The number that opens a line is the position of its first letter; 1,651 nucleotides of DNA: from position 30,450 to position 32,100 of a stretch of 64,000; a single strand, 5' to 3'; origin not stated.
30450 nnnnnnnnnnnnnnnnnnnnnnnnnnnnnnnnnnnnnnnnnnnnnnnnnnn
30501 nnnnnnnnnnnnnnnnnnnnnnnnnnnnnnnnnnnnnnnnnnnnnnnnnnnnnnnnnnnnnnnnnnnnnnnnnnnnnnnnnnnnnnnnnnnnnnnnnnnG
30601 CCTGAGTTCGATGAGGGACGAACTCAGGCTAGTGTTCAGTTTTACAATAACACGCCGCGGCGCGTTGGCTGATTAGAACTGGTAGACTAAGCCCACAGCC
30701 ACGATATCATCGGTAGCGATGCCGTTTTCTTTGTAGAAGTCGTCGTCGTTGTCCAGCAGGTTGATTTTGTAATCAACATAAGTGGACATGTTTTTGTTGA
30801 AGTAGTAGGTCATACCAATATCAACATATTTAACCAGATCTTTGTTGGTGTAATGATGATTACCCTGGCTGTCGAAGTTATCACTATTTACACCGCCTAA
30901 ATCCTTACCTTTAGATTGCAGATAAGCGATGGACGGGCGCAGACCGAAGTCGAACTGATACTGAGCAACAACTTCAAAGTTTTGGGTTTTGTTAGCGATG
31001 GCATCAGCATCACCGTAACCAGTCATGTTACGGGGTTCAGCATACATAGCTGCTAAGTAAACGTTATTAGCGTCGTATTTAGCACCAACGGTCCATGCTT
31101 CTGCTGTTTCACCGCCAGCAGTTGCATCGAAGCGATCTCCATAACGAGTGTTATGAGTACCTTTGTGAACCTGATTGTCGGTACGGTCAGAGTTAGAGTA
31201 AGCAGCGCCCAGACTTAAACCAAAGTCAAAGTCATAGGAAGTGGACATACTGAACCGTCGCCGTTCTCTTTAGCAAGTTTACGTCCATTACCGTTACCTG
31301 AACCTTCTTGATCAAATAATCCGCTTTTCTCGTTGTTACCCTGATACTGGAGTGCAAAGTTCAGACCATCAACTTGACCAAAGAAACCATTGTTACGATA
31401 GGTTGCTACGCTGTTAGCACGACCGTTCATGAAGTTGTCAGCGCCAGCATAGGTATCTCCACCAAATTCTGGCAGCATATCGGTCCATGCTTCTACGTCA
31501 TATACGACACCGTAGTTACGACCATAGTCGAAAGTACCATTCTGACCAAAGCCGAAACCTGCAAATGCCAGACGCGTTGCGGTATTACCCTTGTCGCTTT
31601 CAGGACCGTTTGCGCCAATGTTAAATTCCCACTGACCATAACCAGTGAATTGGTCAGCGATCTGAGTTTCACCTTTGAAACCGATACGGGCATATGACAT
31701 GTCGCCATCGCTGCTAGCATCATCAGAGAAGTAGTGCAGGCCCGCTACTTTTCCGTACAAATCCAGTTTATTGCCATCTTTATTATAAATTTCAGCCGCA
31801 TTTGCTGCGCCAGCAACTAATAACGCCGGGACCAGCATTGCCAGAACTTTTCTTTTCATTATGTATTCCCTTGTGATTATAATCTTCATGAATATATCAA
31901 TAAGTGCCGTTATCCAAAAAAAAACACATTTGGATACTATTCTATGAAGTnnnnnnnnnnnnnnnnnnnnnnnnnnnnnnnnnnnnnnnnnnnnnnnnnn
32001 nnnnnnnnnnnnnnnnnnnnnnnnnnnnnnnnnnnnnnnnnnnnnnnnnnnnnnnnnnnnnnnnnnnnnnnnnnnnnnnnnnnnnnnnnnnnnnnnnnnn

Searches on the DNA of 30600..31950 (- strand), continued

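Call 25: search_dna_similar(query=L003:3540-3610:+, collection=ecoli_genomes, mode=near, max_rows=40, rows=spread)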
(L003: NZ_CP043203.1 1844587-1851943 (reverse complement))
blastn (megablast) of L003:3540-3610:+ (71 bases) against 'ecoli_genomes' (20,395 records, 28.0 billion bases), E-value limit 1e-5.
Records with a match: 1239; places in all: 1239; records where one place covers at least 80% of the query: 1238.
Genomes with a match: 1239 of 5426; with a place that covers at least 80% of the query: 1238. Places per genome that has any: lowest 1, median 1, highest 1. On chromosomes: 1239 places; on plasmids: 0.
Best place of each record, by identity: >=99% 357; 95-99% 529; 90-95% 353.
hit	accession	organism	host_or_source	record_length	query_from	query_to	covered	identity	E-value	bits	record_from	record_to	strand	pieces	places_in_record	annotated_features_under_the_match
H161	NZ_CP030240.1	Escherichia coli strain ER1709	-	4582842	1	71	100%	100.0%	2e-28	132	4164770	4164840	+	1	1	ompC: porin OmpC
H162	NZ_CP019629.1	Escherichia coli strain MGY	P1 of YFP-CAM to MG1655 from E. Coli ...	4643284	1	71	100%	100.0%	2e-28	132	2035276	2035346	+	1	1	ompC: porin OmpC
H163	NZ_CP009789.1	Escherichia coli K-12 strain K-12 ER3413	-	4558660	1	71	100%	100.0%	2e-28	132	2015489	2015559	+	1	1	ompC: porin OmpC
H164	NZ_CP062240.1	Escherichia coli strain AML001_ev02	not applicable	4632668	1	71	100%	100.0%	2e-28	132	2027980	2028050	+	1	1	ompC: porin OmpC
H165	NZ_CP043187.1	Escherichia coli O16:H48 strain PG20180170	mouse gut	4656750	1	71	100%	100.0%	2e-28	132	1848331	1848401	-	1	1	ompC: porin OmpC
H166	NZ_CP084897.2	Escherichia coli strain gb37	laboratory experiment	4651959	1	71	100%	100.0%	2e-28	132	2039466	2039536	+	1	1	ompC: porin OmpC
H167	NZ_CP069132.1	Escherichia coli BW25113 strain BW25113 substr. CHXR1G20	not applicable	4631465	1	71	100%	100.0%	2e-28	132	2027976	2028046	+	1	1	ompC: porin OmpC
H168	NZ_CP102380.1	Escherichia coli strain BM28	laboratory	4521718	1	71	100%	100.0%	2e-28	132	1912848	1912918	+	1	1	ompC: porin OmpC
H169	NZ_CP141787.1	Escherichia coli strain K194T1-1018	-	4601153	1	71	100%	100.0%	2e-28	132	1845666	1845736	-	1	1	ompC: porin OmpC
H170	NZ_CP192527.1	Escherichia coli strain TUM22768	Laboratory developed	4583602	1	71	100%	100.0%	2e-28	132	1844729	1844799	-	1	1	ompC: porin OmpC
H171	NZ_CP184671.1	Escherichia coli HB101 strain HB101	Homo sapiens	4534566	1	71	100%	100.0%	2e-28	132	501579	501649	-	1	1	ompC: porin OmpC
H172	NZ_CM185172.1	Escherichia coli str. K-12 substr. MG1655 strain K-12 ...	Homo sapiens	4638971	1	71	100%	100.0%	2e-28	132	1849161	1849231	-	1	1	ompC: porin OmpC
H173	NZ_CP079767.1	Escherichia coli strain SF10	Duck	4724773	1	71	100%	98.6%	9e-27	126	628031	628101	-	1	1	ompC: porin OmpC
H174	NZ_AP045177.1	Escherichia coli strain JNEC-KY180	Homo sapiens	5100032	1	71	100%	98.6%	9e-27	126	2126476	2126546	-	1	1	ompC: porin OmpC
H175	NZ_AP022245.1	Escherichia coli strain WP8-S18-CRE-02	-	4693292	1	71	100%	97.2%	4e-25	121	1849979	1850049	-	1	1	ompC: porin OmpC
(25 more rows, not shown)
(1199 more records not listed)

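Call 44: search_dna_similar(query=window:31000-31070:-, collection=ecoli_genomes, mode=near, max_rows=30, rows=spread)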
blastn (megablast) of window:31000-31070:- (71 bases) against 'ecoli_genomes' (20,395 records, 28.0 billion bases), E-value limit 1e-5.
Records with a match: 706; places in all: 706; records where one place covers at least 80% of the query: 706.
Genomes with a match: 706 of 5426; with a place that covers at least 80% of the query: 706. Places per genome that has any: lowest 1, median 1, highest 1. On chromosomes: 705 places; on plasmids: 1.
Best place of each record, by identity: >=99% 298; 95-99% 402; 90-95% 6.
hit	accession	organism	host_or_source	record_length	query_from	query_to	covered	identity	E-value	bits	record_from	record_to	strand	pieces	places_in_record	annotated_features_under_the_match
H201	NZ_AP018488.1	Escherichia coli O157:H7 strain PV15-279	Homo sapiens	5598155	1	71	100%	100.0%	2e-28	132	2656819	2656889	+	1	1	ompC: porin OmpC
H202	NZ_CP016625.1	Escherichia coli O157:H7 strain FRIK944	Bos taurus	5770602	1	71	100%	100.0%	2e-28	132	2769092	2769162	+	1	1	ompC: porin OmpC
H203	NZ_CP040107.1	Escherichia coli O157:H7 strain MB9-1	cattle feces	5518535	1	71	100%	100.0%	2e-28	132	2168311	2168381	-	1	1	ompC: porin OmpC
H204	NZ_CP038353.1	Escherichia coli O157:H7 strain F8797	missing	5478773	1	71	100%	100.0%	2e-28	132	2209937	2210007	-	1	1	ompC: porin OmpC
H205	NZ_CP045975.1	Escherichia coli strain AUSMDU00002545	Homo sapiens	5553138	1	71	100%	100.0%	2e-28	132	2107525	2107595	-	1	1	ompC: porin OmpC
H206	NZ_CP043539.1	Escherichia coli O157 strain Al Ain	camel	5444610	1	71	100%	100.0%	2e-28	132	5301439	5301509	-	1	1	ompC: porin OmpC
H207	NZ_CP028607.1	Escherichia coli strain 143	cattle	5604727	1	71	100%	100.0%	2e-28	132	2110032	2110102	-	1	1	ompC: porin OmpC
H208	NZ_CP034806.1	Escherichia coli strain 2010C-3347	missing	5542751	1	71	100%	100.0%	2e-28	132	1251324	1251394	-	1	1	ompC: porin OmpC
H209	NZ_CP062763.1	Escherichia coli O157:H7 strain Z885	Bovine Faeces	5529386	1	71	100%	100.0%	2e-28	132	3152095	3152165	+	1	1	ompC: porin OmpC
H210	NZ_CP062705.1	Escherichia coli O157:H7 strain Z1833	Bovine Faeces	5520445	1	71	100%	100.0%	2e-28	132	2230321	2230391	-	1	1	ompC: porin OmpC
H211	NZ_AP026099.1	Escherichia coli strain 61_150228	Homo sapiens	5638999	1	71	100%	100.0%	2e-28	132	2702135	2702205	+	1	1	ompC: porin OmpC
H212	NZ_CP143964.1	Escherichia coli strain PNUSAE147326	missing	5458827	1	71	100%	100.0%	2e-28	132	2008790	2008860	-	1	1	ompC: porin OmpC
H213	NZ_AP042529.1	Escherichia coli strain OkiPb01686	bovine feces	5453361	1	71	100%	100.0%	2e-28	132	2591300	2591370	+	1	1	ompC: porin OmpC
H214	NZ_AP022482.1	Escherichia coli strain STN0717-20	-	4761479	1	71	100%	98.6%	9e-27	126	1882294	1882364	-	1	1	ompC: porin OmpC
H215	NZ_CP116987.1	Escherichia coli strain MLI107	Homo sapiens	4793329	1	71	100%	98.6%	9e-27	126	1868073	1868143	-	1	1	ompC: porin OmpC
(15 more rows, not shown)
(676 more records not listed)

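Call 46: get_annotated_region(hit=H201, flank=1500)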
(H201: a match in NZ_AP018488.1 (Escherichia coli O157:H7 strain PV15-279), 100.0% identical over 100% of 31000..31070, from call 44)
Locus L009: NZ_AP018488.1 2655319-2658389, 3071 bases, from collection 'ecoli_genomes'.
description: Escherichia coli O157:H7 strain PV15-279 chromosome, complete genome
organism: Escherichia coli O157:H7 strain PV15-279 (NCBI taxid 83334)
replicon: chromosome; assembly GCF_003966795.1
host: Homo sapiens; source: -; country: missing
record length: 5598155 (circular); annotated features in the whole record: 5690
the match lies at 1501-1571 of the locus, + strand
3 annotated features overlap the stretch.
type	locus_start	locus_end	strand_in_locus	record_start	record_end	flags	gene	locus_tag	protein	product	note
CDS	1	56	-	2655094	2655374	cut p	drpB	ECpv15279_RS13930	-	cell division protein DrpB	frameshifted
CDS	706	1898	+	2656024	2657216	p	ompC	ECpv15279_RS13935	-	porin OmpC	frameshifted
CDS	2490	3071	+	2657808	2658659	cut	hchA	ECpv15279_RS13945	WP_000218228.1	glyoxalase III HchA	-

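Call 50: get_annotated_region(hit=H5, flank=0)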
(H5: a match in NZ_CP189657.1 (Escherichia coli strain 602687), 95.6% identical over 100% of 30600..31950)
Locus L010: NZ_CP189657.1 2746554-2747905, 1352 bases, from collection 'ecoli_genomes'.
description: Escherichia coli strain 602687 chromosome, complete genome
organism: Escherichia coli strain 602687 (NCBI taxid 562)
replicon: chromosome; assembly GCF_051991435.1
host: Homo sapiens; source: stool; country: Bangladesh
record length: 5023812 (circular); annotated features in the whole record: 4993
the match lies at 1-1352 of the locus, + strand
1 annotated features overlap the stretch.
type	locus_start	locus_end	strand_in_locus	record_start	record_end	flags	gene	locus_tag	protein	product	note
CDS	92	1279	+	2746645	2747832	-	ompC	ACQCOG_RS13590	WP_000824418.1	porin OmpC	-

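Call 51: get_annotated_region(hit=H6, flank=0)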
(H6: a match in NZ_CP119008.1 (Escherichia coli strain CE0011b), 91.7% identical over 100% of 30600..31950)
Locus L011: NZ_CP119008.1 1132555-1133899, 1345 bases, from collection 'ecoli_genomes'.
description: Escherichia coli strain CE0011b chromosome, complete genome
organism: Escherichia coli strain CE0011b (NCBI taxid 562)
replicon: chromosome; assembly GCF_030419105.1
host: Bos taurus; source: feces; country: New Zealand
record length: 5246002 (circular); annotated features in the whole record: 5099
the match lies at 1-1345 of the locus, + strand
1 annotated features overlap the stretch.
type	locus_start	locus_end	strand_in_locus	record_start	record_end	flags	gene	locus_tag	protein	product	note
CDS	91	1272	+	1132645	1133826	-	ompC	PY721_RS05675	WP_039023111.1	porin OmpC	-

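Call 52: get_annotated_region(hit=H7, flank=0)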
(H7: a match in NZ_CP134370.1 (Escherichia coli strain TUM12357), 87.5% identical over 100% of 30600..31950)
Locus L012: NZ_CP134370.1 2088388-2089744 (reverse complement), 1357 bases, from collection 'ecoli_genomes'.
description: Escherichia coli strain TUM12357 chromosome, complete genome
organism: Escherichia coli strain TUM12357 (NCBI taxid 562)
replicon: chromosome; assembly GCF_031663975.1
host: Chicken; source: Brazilian imported chicken meats; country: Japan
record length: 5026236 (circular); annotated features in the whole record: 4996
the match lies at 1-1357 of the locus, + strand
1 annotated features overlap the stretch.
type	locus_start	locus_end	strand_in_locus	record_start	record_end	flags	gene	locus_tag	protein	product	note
CDS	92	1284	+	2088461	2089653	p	ompC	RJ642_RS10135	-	porin OmpC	frameshifted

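Call 53: get_annotated_region(hit=H10, flank=0)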
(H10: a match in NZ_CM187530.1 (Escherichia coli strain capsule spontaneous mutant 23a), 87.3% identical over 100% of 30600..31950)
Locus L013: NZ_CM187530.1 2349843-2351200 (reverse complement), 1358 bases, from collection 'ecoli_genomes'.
description: Escherichia coli strain capsule spontaneous mutant 23a chromosome, whole genome shotgun sequence
organism: Escherichia coli strain capsule spontaneous mutant 23a (NCBI taxid 562)
replicon: chromosome; assembly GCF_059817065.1
host: -; source: lab isolate; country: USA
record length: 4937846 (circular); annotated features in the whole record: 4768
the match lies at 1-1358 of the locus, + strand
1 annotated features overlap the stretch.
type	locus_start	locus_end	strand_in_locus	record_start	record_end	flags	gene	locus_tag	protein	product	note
CDS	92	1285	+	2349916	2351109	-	ompC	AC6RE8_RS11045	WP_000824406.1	porin OmpC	-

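Call 54: get_annotated_region(hit=H12, flank=0)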
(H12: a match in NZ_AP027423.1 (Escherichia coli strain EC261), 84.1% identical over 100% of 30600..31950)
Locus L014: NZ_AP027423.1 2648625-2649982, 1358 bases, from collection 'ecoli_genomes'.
description: Escherichia coli strain EC261 isolate EC261 chromosome, complete genome
organism: Escherichia coli strain EC261 (NCBI taxid 562)
replicon: chromosome; assembly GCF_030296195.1
host: Sus scrofa; source: feces; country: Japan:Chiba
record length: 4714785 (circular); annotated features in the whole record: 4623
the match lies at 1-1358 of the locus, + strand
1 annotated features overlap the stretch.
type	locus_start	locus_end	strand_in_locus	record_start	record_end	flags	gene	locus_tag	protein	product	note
CDS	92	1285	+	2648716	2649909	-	ompC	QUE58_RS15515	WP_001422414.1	porin OmpC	-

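Call 55: get_annotated_region(hit=H13, flank=0)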
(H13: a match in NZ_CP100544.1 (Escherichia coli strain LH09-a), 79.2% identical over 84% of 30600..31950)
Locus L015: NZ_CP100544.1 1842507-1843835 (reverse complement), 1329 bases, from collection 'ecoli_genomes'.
description: Escherichia coli strain LH09-a chromosome, complete genome
organism: Escherichia coli strain LH09-a (NCBI taxid 562)
replicon: chromosome; assembly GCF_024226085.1
host: Gallus gallus domesticus; source: pooled poultry feces; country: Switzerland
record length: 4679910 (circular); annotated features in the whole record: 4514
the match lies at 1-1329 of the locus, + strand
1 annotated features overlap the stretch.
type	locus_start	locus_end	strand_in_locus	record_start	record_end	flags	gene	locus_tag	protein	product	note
CDS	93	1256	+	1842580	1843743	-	ompC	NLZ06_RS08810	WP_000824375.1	porin OmpC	-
